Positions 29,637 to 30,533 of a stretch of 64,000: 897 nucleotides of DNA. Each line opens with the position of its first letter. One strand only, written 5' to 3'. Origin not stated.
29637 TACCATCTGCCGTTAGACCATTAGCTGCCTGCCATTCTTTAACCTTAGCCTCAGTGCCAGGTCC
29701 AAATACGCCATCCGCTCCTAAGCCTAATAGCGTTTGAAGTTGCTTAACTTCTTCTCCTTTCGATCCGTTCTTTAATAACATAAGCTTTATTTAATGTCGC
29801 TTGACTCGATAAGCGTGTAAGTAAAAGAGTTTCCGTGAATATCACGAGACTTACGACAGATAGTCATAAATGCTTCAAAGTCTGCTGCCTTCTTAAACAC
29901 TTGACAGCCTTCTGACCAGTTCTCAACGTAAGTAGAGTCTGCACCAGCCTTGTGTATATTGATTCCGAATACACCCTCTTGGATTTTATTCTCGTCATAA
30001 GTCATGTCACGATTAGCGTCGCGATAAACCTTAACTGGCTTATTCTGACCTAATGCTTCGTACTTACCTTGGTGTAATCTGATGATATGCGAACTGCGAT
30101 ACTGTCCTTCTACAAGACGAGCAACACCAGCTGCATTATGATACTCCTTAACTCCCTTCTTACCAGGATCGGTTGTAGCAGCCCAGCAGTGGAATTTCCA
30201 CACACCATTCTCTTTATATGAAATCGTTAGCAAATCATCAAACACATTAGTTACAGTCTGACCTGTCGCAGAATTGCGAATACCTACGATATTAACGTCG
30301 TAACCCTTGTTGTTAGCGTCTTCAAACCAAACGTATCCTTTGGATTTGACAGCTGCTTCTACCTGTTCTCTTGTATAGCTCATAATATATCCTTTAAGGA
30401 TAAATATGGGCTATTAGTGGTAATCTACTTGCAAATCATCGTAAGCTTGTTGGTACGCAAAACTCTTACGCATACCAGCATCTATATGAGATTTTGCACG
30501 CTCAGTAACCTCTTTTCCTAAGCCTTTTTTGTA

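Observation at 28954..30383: Free lysis enzymes are the same domains as the tail-protein warheads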

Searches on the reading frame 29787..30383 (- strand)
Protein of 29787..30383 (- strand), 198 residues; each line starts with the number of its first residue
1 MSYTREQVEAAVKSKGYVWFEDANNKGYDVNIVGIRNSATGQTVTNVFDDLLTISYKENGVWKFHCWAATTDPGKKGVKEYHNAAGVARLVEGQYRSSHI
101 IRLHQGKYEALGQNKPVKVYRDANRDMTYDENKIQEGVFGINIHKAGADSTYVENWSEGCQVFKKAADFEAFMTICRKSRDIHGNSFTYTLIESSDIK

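Call 7: search_protein_families(library=pfam, proteins=[window:29787-30383:-], max_evalue=0.1)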
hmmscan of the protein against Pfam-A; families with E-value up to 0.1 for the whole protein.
window:29787-30383:- (198 aa): 0 families

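Call 8: search_protein_families(library=phrogs, proteins=[window:29787-30383:-], max_evalue=0.01)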
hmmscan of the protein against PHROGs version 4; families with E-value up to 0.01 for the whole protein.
window:29787-30383:- (198 aa): 2 families
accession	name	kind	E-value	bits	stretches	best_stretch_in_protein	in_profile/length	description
phrog_3000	-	unknown function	2.5e-37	129.5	1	41-198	46-205/209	-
phrog_33083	-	lysis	2.3e-11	44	1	36-188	284-444/456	endolysin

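Call 10: search_solved_structures(query=window:29787-30383:-, max_evalue=10, show_alignments=2)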
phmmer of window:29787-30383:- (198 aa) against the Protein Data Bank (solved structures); distinct sequences matched with E-value up to 10: 7.
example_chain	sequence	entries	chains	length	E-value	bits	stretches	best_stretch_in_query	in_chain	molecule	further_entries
7bie_A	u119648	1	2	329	0.00017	24.8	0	27-60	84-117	nvWRAP-T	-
7big_A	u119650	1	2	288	0.00055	23.1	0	27-60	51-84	v13WRAP-T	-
7bid_A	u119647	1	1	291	0.0012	22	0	27-60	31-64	v31WRAP-T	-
7bif_A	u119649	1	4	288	0.0016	21.6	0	27-60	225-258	v22WRAP-T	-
6r60_A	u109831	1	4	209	0.057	16.5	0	27-60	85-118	WD-40 repeat protein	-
6r5y_A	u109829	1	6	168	0.23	14.5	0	27-60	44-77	WD-40 repeat protein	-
6r5z_A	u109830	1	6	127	1.3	12.1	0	27-60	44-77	9-bladed beta-propeller formed by three 3-bladed fragments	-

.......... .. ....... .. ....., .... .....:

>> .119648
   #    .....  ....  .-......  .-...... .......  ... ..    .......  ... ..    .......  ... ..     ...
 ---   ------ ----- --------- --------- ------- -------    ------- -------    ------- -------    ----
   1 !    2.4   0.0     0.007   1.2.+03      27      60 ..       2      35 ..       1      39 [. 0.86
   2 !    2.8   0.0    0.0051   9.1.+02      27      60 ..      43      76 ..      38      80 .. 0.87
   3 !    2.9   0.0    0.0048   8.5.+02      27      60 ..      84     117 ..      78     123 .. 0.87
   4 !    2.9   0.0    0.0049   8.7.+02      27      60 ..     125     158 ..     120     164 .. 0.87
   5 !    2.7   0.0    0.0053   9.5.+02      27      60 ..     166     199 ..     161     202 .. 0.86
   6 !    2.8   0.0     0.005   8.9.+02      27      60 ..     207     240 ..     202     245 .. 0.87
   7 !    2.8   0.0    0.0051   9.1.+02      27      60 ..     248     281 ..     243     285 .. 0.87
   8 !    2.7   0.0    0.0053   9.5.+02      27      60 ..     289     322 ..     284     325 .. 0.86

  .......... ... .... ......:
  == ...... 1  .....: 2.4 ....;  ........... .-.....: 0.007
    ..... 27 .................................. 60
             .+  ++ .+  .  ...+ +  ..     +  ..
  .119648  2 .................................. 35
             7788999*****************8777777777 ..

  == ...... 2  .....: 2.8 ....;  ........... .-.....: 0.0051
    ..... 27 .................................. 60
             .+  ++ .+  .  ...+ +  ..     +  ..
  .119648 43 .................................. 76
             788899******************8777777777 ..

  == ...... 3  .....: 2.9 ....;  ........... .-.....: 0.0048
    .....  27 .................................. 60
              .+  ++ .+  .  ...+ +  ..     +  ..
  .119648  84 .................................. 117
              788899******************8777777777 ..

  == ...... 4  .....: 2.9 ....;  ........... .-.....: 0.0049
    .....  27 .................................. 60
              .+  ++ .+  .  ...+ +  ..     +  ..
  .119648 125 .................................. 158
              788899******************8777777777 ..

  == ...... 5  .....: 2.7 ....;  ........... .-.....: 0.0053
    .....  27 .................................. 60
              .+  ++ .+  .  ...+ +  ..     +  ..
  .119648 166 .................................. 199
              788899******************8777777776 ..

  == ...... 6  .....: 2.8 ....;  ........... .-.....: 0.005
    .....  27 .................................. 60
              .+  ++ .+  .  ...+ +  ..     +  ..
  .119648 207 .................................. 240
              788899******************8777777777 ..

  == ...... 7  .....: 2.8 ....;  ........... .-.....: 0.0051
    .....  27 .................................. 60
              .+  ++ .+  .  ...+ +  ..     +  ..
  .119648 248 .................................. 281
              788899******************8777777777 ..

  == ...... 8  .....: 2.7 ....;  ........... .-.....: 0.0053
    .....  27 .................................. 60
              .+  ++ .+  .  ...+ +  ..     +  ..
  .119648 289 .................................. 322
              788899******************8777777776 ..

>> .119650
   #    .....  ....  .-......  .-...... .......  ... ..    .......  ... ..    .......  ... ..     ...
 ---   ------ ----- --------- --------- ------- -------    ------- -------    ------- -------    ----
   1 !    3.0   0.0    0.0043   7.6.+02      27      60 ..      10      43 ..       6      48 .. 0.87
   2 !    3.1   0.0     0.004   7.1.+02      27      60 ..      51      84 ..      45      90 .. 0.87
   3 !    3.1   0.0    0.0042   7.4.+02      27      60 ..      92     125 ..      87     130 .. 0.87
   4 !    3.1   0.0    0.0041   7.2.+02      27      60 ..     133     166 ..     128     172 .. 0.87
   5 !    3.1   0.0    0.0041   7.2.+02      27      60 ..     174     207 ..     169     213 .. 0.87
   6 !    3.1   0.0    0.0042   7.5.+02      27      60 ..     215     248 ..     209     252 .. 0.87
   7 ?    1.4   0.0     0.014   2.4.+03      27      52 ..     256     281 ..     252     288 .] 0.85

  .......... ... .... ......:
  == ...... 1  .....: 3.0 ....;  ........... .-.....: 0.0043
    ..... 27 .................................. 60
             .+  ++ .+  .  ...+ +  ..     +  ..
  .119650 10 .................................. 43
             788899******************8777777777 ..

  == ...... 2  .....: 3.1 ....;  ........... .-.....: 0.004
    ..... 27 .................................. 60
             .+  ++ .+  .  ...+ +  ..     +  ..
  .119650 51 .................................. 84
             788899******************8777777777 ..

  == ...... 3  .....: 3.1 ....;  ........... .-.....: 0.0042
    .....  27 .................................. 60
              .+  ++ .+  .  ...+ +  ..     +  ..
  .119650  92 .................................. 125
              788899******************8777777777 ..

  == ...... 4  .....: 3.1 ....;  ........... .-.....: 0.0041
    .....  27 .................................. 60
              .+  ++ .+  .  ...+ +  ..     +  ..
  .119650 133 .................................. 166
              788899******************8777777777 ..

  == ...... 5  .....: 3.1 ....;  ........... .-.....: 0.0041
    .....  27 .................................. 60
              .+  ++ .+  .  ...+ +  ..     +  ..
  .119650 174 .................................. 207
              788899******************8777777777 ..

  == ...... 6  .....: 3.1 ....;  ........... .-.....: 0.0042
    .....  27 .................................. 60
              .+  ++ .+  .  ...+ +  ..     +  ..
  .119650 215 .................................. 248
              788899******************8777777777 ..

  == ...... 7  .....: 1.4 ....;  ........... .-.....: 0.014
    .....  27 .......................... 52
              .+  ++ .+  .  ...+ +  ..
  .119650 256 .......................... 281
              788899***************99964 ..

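Call 11: search_protein_families(library=ncbifam, proteins=[window:29787-30383:-], max_evalue=1)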
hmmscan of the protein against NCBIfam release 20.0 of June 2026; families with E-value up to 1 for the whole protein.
window:29787-30383:- (198 aa): 0 families

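Call 12: find_homologous_proteins(query=window:29787-30383:-)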
Query window:29787-30383:- (198 aa): 7958 proteins with E <= 0.001 among 8000 candidates; the best 120 are listed.
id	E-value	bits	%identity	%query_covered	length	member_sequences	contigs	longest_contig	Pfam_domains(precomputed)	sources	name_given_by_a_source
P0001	4.0e-131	453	100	100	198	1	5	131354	-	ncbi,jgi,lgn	jgi:hypothetical protein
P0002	7.6e-130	449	99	100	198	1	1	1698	-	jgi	-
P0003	2.7e-129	447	98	100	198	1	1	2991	-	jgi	-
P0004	1.0e-128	445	98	100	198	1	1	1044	-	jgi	-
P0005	1.5e-126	438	96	100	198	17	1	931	-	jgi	jgi:hypothetical protein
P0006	3.8e-124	430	94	100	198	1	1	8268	-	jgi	-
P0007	5.7e-124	429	94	100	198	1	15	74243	-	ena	-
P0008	3.2e-122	424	93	100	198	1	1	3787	-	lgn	-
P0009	4.5e-122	423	92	100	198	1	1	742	-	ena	-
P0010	5.0e-122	423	92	100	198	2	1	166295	-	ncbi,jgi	jgi:hypothetical protein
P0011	2.1e-121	421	94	100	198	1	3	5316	-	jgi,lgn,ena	-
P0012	2.3e-121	421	91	100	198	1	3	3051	-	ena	-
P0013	4.2e-121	420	91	100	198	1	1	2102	-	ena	-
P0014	5.7e-121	420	91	100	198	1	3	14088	-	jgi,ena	jgi:hypothetical protein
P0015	8.2e-121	419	90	100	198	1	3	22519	-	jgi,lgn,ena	jgi:hypothetical protein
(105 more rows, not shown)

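Call 25: predict_structure(alignment_id=A2)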
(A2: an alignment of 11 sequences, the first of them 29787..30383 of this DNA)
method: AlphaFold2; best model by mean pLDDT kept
length: 198 residues; sequences in the alignment: 11
mean_pLDDT: 38.1   pTM: 0.25
mean pLDDT of the five models: 38.1, 36.6, 36.5, 36.3, 33.5
residues with pLDDT >= 90: 0; 70-90: 0; 50-70: 22; < 50: 176
segments of 3 or more residues with pLDDT < 50: 1-3, 15-169, 182-198
pLDDT, mean of each block of 10 residues (from residue 1): 53 45 35 31 34 43 42 33 35 31 32 31 35 36 36 37 40 54 45 33
secondary structure, 60 per line:
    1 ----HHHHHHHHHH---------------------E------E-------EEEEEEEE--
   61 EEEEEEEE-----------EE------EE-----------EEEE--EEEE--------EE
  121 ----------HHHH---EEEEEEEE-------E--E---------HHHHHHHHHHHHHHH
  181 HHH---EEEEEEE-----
elements in order: H5-14 E51-58 E61-68 E101-104 E107-110 H131-134 E138-145 H166-183 E187-193

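Call 26: search_protein_representatives(protein=window:29787-30383:-)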
Query: 198 residues. Proteins with E-value up to 0.001 (for the whole library): 2761; up to 1e-10: 1545; up to 1e-30: 203. The best 150 are listed.
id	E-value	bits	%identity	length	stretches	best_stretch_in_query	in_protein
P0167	6.0e-84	297.1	69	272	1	2-197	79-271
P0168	1.2e-69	250.4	58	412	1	3-197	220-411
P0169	1.9e-69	249.8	93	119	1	1-119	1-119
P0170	2.9e-67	242.6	57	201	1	1-198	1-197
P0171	3.2e-65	236.0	59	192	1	3-197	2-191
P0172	1.5e-64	233.8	58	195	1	1-197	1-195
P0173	9.6e-61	221.4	56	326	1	2-197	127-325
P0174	5.8e-58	212.3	54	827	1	3-197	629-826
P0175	2.6e-57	210.1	54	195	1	11-197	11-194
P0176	9.7e-56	205.0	58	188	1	5-197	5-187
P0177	8.4e-55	202.0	56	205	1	2-198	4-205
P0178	1.7e-49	184.7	49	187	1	1-192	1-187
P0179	6.6e-49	182.8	61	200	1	14-151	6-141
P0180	7.8e-48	179.2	54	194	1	2-193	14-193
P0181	3.5e-46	173.8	49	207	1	9-198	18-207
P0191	9.5e-43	162.6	46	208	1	6-197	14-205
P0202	3.3e-40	154.4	46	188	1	12-193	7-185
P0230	1.7e-37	145.5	45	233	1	3-196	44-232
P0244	2.4e-36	141.7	45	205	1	10-197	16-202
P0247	9.0e-36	139.9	45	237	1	3-194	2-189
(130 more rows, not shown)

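Call 29: search_solved_structures(query=A3, max_evalue=10, show_alignments=3)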
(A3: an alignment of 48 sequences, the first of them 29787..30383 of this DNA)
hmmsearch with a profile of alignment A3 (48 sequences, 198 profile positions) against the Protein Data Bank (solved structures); distinct sequences matched with E-value up to 10: 2.
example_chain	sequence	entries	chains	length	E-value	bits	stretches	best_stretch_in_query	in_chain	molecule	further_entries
9sl1_G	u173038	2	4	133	0.37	13.5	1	111-169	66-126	Nanobody Nb24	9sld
9slm_F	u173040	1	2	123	1.2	11.9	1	111-163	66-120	Nanobody Nb24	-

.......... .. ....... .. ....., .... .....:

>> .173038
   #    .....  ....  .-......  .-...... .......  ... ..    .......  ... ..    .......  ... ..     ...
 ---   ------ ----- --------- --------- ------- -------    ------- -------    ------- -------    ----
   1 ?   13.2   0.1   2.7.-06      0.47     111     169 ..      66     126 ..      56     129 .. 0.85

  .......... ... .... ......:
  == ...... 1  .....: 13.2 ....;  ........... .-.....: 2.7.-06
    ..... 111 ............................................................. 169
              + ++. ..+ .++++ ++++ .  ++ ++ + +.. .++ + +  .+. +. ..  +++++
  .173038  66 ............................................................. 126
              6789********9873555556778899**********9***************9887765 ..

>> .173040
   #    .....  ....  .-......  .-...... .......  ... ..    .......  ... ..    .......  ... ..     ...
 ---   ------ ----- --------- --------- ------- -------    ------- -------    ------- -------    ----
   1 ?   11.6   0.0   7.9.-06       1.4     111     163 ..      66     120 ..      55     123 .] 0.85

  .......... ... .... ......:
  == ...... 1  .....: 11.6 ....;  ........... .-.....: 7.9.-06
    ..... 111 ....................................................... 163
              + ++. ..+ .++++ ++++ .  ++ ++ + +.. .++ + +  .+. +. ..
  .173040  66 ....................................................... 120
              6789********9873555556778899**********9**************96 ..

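Call 30: search_protein_families(library=pfam, alignment_id=A3, max_evalue=1)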
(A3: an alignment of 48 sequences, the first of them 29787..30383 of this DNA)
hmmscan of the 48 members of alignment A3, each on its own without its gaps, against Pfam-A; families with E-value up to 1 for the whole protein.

A. member 1, window:29787-30383:- (198 aa): 0 families

B. families by the number of members that match (of 48 scanned): 18 families
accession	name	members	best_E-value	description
PF03734.19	YkuD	4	0.0014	L,D-transpeptidase catalytic domain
PF10908.13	Tlde1_dom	2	0.021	Tlde1 domain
PF23657.1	DUF7151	2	0.13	Domain of unknown function (DUF7151)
PF20862.2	DUF6843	1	0.0074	Family of unknown function (DUF6843)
PF22579.2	Cbm74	1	0.025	Carbohydrate binding module-like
PF06215.16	ISAV_HA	1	0.03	Infectious salmon anaemia virus haemagglutinin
PF18828.6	LPD15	1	0.041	Large polyvalent-protein-associated domain 15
PF14540.12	NTF-like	1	0.043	Nucleotidyltransferase-like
PF17041.10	SasG_E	1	0.044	E domain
PF14054.11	DUF4249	1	0.049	Domain of unknown function (DUF4249)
PF21401.2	AcrF3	1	0.06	Cas3 inhibitor AcrF3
PF19061.5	DUF5757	1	0.12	Family of unknown function (DUF5757)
PF12957.13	DUF3846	1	0.13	Domain of unknown function (DUF3846)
PF09950.15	Major_capside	1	0.13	Major capsid protein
PF19209.5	CoV_S1_C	1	0.14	Coronavirus spike glycoprotein S1, C-terminal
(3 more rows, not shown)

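Call 41: search_protein_families(library=pfam, alignment_id=A4, max_evalue=0.001)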
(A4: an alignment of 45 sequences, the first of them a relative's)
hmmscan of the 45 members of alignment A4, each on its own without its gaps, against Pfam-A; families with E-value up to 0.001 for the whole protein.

A. member 1, P0167 (272 aa): 1 family
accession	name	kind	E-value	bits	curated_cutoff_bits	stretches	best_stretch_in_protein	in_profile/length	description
PF01471.23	PG_binding_1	-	7.6e-12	45.7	23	1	22-58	21-57/57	Putative peptidoglycan binding domain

B. families by the number of members that match (of 45 scanned): 11 families
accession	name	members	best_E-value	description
PF01471.23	PG_binding_1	6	1.1e-17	Putative peptidoglycan binding domain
PF00959.24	Phage_lysozyme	3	3.9e-49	Phage lysozyme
PF09374.15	PG_binding_3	3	8.8e-06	Predicted Peptidoglycan domain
PF01832.25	Glucosaminidase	2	1.3e-30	Mannosyl-glycoprotein endo-beta-N-acetylglucosaminidase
PF01510.30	Amidase_2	1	7.8e-18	N-acetylmuramoyl-L-alanine amidase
PF01464.25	SLT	1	2.6e-16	Transglycosylase SLT domain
PF08239.17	SH3_3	1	1.5e-08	Bacterial SH3 domain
PF00182.24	Glyco_hydro_19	1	1.7e-06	Chitinase class I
PF01476.26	LysM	1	1.3e-05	LysM domain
PF16754.10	Pesticin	1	0.00021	Bacterial toxin homologue of phage lysozyme, C-term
PF16011.10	CBM9_2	1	0.00042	Carbohydrate-binding family 9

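Call 44: find_encoding_contigs(protein=window:29787-30383:-, flank=10000, max_places=5)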
Protein window:29787-30383:- (198 aa): 6 contigs read that carry it; 5 places shown.
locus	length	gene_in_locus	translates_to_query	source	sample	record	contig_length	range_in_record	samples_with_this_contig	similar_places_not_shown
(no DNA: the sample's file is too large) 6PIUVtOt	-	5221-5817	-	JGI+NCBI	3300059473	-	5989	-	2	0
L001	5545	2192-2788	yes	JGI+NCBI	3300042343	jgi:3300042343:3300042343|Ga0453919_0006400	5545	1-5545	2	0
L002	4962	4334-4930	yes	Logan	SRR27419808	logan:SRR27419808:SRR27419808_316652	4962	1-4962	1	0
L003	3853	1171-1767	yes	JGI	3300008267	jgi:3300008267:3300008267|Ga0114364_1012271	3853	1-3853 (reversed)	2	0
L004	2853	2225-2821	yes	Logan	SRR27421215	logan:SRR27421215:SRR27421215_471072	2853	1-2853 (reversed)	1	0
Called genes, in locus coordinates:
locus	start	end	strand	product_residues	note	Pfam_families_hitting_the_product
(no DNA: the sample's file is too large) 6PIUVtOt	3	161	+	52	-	?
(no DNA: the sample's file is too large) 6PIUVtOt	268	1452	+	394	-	PF00004:AAA, PF07724:AAA_2 (weak), PF07728:AAA_5, PF13173:AAA_14 (weak), PF08406:CbbQ_C (weak)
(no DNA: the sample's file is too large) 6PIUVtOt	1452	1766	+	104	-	-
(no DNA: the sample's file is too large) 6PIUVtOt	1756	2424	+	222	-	-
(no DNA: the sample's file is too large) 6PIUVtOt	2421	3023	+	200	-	-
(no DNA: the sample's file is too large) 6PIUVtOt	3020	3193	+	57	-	-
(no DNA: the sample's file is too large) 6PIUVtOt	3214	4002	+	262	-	PF01145:Band_7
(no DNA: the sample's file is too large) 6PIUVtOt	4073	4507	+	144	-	-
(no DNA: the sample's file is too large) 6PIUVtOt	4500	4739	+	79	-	-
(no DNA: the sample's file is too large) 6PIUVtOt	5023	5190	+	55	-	-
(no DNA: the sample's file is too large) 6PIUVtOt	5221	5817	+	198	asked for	-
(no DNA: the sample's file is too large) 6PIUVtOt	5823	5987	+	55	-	?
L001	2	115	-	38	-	?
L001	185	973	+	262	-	PF01145:Band_7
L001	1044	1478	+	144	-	-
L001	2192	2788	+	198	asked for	-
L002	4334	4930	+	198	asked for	-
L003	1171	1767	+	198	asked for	-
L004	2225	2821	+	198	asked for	-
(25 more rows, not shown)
